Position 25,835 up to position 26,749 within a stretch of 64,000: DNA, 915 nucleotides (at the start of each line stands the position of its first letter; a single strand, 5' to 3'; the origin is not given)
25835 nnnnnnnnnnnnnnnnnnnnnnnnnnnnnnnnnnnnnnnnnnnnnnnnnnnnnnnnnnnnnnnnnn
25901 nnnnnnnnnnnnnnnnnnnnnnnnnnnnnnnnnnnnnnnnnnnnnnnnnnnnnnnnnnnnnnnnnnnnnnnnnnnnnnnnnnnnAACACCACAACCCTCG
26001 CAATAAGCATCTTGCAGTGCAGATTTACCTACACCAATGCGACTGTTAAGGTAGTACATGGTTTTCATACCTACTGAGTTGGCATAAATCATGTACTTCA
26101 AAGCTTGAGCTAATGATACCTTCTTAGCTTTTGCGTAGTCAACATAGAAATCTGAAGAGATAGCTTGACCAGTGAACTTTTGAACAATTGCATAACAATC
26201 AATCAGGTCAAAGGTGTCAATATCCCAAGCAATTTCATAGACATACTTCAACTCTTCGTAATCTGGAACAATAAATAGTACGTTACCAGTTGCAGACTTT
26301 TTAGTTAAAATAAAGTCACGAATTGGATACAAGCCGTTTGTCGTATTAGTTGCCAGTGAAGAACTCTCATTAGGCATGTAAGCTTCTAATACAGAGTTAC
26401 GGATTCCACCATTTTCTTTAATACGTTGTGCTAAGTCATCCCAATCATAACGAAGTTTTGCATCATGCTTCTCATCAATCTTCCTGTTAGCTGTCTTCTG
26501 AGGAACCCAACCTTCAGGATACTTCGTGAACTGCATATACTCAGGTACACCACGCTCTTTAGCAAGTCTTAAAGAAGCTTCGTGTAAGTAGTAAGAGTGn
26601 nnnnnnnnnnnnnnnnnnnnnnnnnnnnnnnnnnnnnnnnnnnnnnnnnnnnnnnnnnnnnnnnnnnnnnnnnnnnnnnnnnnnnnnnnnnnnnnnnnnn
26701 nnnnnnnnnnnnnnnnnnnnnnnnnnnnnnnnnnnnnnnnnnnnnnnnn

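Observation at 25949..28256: Perfect intercistronic stem-loops without U-tracts placed about 20 nt upstream of ribosome-binding sites in the RNR operon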

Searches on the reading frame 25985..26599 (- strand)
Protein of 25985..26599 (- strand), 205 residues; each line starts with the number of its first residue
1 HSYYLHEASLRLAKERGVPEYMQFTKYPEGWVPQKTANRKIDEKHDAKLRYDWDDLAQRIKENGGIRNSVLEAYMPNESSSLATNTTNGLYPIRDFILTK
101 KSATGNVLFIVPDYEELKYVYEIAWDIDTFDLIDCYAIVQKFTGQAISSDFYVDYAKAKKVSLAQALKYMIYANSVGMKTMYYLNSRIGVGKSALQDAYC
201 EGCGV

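Call 25: search_dna_similar(query=window:25985-26599:-, collection=phages, mode=protein, max_rows=60, rows=spread, max_evalue=1e-40)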
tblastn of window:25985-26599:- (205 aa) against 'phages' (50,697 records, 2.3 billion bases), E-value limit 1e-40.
Records with a match: 820; places in all: 820; records where one place covers at least 80% of the query: 820.
Best place of each record, by identity: >=99% 54; 95-99% 172; 90-95% 30; 80-90% 1; 60-80% 10; <60% 553.
By first word of the organism name: Escherichia 331; Vibrio 126; Salmonella 94; Pseudomonas 50; Klebsiella 37; Erwinia 29; Campylobacter 26; Shigella 25; Felixounavirus 14; Aeromonas 13; and 20 more.
By host as written in the record: - 151; Escherichia coli 98; Escherichia coli K-12 MG1655 50; Campylobacter jejuni 24; Pseudomonas aeruginosa 23; Vibrio cholerae 19; Escherichia coli O157:H7 18; Escherichia coli K-12 18; and 202 more.
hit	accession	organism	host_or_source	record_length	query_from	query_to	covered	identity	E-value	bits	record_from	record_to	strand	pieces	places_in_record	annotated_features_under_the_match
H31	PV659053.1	Salmonella phage P219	Salmonella sp.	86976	1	205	100%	99.5%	1e-136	427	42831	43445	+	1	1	ribonucleotide reductase large subunit | hypothetical protein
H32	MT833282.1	Escherichia coli phage vB_EcoM_Shy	Escherichia coli NCTC 12900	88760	1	205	100%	99.5%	1e-136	427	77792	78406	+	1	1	ribonucleoside triphosphate reductase, alpha chain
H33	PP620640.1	Escherichia phage fKMPT1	Escherichia coli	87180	1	205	100%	99.0%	3e-136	426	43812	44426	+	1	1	ribonucleoside-diphosphate reductase large subunit | hypothetical protein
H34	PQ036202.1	Escherichia phage GEP101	Escherichia coli ATCC 35150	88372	1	205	100%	99.0%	4e-136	426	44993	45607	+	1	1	ribonucleotide reductase of class Ia (aerobic) alpha subunit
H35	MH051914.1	Enterobacteria phage vB_EcoM_IME338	Escherichia coli BL21(DE3)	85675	1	205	100%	98.5%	7e-136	425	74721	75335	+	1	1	ribonucleoside triphosphate reductase alpha chain | hypothetical protein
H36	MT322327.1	Escherichia phage SSBS18_WS_10_728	Escherichia coli MTCC728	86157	1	205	100%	98.5%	2e-135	424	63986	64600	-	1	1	record has no annotation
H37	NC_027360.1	Enterobacteria phage UAB_Phi87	Salmonella enterica subsp. enterica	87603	1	205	100%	98.0%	3e-135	423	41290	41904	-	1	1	nrdA: ribonucleotide reductase large subunit | hypothetical protein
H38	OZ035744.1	Felixounavirus LF110P1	-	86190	1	205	100%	98.0%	2e-134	421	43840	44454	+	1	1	record has no annotation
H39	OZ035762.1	Felixounavirus LF82P1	-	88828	1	205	100%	98.0%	2e-134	421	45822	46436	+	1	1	record has no annotation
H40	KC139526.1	Salmonella phage FSL SP-010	Salmonella enterica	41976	1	205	100%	97.6%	6e-135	422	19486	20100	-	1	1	ribonucleoside triphosphate reductase alpha chain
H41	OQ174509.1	Escherichia phage REP10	Escherichia coli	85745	1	205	100%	97.6%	6e-135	422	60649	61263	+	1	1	ribonucleoside-diphosphate reductase large subunit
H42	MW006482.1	Salmonella phage GEC_vB_NS7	Salmonella enterica Typhimurium SeT.6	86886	1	205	100%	97.6%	6e-135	422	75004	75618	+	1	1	ribonucleotide reductase alpha subunit (aerobic) | hypothetical protein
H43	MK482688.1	Escherichia phage vB_EcoM_LMP25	Escherichia coli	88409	1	205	100%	97.6%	6e-135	422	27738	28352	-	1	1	ribonucleotide reductase of class Ia (aerobic), alpha subunit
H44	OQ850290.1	Escherichia phage vB_EcoM_ULIM8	Escherichia sp.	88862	1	205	100%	97.6%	3e-134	420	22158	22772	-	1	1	ribonucleotide reductase of class Ia (aerobic), alpha subunit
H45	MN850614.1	Escherichia phage adrianh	Escherichia coli K-12 MG1655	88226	1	205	100%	97.1%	2e-134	421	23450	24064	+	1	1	ribonucleoside triphosphate reductase large subunit | hypothetical protein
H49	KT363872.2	Citrobacter phage Mordin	Citrobacter freundii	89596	1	205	100%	93.7%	5e-130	408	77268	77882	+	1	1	ribonucleoside triphosphate reductase large subunit | hypothetical protein | ribosome_binding_site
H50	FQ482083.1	Erwinia phage phiEa104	-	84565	1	205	100%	59.2%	5e-77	256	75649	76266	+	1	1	ribonucleoside triphosphate reductase alpha chain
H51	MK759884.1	Salmonella phage vB_SenM_SB18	Salmonella enterica subsp. enterica ...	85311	1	205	100%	59.2%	6e-77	256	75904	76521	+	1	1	ribonucleotide reductase of class Ia (aerobic), alpha subunit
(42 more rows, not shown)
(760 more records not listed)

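Call 26: get_annotated_region(hit=H49, flank=2500)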
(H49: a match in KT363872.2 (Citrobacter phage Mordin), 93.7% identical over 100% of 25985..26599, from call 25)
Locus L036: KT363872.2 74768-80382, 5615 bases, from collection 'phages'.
description: Citrobacter phage Mordin, complete genome.
organism: Citrobacter phage Mordin (NCBI taxid 1701846)
taxonomy: Viruses; Duplodnaviria; Heunggongvirae; Uroviricota; Caudoviricetes; Ounavirinae; Mooglevirus; Mooglevirus mordin
host: Citrobacter freundii; source: -; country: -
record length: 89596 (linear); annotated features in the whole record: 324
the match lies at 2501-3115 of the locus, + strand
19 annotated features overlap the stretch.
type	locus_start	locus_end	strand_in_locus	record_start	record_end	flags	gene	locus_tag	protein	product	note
CDS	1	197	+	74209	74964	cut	-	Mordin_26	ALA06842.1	hypothetical protein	contains NTP pyrophosphohydrolase-like domain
regulatory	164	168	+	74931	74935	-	-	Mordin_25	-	ribosome_binding_site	-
CDS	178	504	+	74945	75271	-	-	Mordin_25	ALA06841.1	hypothetical protein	-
regulatory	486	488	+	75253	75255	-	-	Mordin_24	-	ribosome_binding_site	-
CDS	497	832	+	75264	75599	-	-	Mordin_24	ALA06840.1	hypothetical protein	-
regulatory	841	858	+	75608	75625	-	-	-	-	terminator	-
regulatory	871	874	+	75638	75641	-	-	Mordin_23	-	ribosome_binding_site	-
CDS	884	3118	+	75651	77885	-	-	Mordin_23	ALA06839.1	ribonucleoside triphosphate reductase large subunit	contains ATP-cone and ribonucleotide reductase R1 subunit, N-terminal domains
regulatory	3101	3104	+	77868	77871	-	-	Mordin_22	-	ribosome_binding_site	-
CDS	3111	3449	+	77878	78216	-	-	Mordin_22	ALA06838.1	hypothetical protein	-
regulatory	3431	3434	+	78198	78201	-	-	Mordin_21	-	ribosome_binding_site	-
CDS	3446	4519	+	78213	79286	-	-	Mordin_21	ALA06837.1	ribonucleoside triphosphate reductase small subunit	contains ferritin-like superfamily and ribonucleotide reductase-related domains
regulatory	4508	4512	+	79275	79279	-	-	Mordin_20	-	ribosome_binding_site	-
CDS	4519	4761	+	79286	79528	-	-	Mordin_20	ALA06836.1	glutaredoxin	contains glutaredoxin and thioredoxin-like fold domains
regulatory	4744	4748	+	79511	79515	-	-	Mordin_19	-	ribosome_binding_site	-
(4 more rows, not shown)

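Call 27: get_annotated_region(hit=H50, flank=2500)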
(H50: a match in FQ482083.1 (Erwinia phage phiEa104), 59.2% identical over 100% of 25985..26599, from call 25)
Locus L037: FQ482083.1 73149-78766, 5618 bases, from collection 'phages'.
description: Erwinia amylovora phage phiEa104 complete genome.
organism: Erwinia phage phiEa104 (NCBI taxid 925986)
taxonomy: Viruses; Duplodnaviria; Heunggongvirae; Uroviricota; Caudoviricetes; Ounavirinae; Kolesnikvirus; Kolesnikvirus Ea214
host: -; source: -; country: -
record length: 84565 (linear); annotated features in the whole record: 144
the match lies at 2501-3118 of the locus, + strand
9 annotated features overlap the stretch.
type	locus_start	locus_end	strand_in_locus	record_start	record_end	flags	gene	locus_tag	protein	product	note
CDS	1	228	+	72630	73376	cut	-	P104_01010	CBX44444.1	conserved hypothetical protein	-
CDS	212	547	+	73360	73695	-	-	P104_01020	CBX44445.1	conserved hypothetical protein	-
CDS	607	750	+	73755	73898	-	-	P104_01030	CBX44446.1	hypothetical protein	-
CDS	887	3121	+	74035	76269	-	-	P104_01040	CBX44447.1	ribonucleoside triphosphate reductase alpha chain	-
CDS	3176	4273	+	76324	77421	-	-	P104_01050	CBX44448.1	ribonucleoside diphosphate reductase beta chain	-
CDS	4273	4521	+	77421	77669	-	-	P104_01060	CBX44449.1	glutaredoxin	-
CDS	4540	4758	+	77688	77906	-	-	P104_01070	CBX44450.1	hypothetical protein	-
CDS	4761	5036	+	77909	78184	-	-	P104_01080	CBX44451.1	hypothetical protein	-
CDS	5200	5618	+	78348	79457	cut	-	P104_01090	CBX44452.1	hypothetical protein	-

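Call 28: get_annotated_region(hit=H51, flank=2500)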
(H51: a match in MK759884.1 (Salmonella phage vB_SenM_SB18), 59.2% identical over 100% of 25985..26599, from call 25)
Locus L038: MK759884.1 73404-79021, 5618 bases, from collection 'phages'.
description: Salmonella phage vB_SenM_SB18, complete genome.
organism: Salmonella phage vB_SenM_SB18 (NCBI taxid 2698415)
taxonomy: Viruses; Duplodnaviria; Heunggongvirae; Uroviricota; Caudoviricetes; Ounavirinae; Kolesnikvirus; Kolesnikvirus Ea214
host: Salmonella enterica subsp. enterica serovar Infantis; source: sewage sample; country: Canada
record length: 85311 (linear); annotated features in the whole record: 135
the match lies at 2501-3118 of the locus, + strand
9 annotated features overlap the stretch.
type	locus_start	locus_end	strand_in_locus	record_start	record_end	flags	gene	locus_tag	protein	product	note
CDS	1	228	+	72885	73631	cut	-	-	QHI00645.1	hypothetical protein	rasttk_feature_creation_tool=prodigal; rasttk_feature_annotation_tool=annotate_proteins_si milarity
CDS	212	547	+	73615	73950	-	-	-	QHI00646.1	hypothetical protein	rasttk_feature_creation_tool=prodigal; rasttk_feature_annotation_tool=annotate_proteins_si milarity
CDS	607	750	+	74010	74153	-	-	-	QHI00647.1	hypothetical protein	rasttk_feature_creation_tool=glimmer3; rasttk_feature_annotation_tool=annotate_proteins_si milarity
CDS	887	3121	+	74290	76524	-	-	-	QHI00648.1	ribonucleotide reductase of class Ia (aerobic), alpha subunit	rasttk_feature_creation_tool=prodigal; rasttk_feature_annotation_tool=annotate_proteins_km er_v2; ribonucleotide ...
CDS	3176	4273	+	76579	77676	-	-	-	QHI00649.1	ribonucleotide reductase of class Ia (aerobic), beta subunit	rasttk_feature_creation_tool=prodigal; rasttk_feature_annotation_tool=annotate_proteins_km er_v2; ribonucleotide ...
CDS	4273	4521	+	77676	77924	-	-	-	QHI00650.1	hypothetical protein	rasttk_feature_creation_tool=prodigal; rasttk_feature_annotation_tool=annotate_proteins_si milarity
CDS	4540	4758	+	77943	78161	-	-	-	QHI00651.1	pyrroline-5-carboxylate reductase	rasttk_feature_creation_tool=prodigal; rasttk_feature_annotation_tool=annotate_proteins_km er_v1; ...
CDS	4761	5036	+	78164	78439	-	-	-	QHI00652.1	hypothetical protein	rasttk_feature_creation_tool=prodigal; rasttk_feature_annotation_tool=annotate_proteins_si milarity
CDS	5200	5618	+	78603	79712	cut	-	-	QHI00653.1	putative helicase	rasttk_feature_creation_tool=prodigal; rasttk_feature_annotation_tool=annotate_proteins_si milarity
